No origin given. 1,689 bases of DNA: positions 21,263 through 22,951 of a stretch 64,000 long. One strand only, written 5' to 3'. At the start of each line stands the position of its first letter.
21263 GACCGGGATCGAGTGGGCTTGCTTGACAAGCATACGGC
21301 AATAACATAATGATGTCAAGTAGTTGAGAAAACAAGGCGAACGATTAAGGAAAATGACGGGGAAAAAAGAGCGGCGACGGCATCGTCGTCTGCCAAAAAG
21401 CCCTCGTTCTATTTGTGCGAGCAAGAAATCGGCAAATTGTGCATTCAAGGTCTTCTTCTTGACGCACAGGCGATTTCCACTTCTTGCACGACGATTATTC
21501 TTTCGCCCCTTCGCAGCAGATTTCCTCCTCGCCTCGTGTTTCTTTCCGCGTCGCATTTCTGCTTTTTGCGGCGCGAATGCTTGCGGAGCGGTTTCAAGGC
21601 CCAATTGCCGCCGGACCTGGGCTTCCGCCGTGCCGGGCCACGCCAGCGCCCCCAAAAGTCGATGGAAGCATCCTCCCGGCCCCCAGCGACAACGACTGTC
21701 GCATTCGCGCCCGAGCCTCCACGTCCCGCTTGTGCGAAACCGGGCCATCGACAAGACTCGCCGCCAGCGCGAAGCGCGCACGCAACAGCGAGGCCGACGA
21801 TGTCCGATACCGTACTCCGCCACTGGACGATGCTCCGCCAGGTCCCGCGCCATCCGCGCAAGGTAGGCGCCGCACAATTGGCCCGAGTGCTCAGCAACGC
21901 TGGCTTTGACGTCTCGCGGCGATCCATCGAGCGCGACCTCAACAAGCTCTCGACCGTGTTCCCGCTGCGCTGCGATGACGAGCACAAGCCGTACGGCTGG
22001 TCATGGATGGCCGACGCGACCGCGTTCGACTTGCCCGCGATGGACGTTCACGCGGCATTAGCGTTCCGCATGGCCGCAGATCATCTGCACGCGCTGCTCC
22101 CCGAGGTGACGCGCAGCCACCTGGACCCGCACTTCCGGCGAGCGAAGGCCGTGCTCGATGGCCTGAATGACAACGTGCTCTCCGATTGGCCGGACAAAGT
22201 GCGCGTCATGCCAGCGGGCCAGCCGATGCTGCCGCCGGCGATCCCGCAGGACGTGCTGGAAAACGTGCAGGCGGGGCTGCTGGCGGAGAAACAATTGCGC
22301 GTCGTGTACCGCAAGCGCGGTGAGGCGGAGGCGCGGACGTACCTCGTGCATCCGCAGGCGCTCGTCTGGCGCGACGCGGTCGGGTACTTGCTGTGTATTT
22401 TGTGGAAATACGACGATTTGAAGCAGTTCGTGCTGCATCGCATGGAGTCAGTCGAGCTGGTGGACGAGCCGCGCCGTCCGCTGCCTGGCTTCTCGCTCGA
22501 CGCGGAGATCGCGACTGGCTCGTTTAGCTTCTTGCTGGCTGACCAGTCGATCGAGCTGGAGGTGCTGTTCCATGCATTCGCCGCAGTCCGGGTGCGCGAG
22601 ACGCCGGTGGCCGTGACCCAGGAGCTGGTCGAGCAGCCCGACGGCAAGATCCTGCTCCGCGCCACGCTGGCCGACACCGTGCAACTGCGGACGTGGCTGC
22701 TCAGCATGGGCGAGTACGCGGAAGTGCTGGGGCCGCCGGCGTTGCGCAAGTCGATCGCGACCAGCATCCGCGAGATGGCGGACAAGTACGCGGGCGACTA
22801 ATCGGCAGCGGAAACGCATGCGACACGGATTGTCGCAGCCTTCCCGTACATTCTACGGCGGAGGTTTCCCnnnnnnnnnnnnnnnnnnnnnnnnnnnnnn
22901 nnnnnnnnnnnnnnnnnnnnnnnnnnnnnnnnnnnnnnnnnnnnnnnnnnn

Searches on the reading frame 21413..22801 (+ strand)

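Call 12: search_protein_families(library=pfam, proteins=[window:21413-22801:+], max_evalue=0.01)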
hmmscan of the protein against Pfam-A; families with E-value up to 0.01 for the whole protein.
window:21413-22801:+ (462 aa): 2 families
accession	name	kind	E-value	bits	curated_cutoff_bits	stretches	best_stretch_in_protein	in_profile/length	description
PF25583.1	WCX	-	1.8e-16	60.7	23.9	1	380-456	3-76/76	WCX domain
PF13280.12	WYL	-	1.7e-12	47.6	21.8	1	280-349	1-70/70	WYL domain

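Call 15: search_protein_families(library=padloc, proteins=[window:21413-22801:+], max_evalue=0.001)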
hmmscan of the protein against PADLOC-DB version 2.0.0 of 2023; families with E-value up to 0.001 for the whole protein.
window:21413-22801:+ (462 aa): 6 families
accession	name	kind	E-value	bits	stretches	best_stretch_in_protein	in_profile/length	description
PDLC01652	WYL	-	7.9e-26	89.3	1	272-456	10-162/162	"CAS-I,CAS-II,CAS-III,CAS-IV,CAS-V,CAS-VI; associated_signaling"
PDLC01766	Cas3c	-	2.4e-15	53.8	1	166-459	32-316/1009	-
PDLC01457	WYL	-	3.5e-14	50.9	1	147-443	15-228/229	"CAS-I,CAS-II,CAS-III,CAS-IV,CAS-V,CAS-VI; associated_signaling"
PDLC01484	WYL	-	0.00039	17.7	0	149-192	106-147/437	"CAS-I,CAS-II,CAS-III,CAS-IV,CAS-V,CAS-VI; associated_signaling"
PDLC01510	WYL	-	0.00039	17.7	0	149-192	106-147/437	"CAS-I,CAS-II,CAS-III,CAS-IV,CAS-V,CAS-VI; associated_signaling"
PDLC01046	WYL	-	0.00049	17.3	0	135-187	84-135/435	HTH-WYL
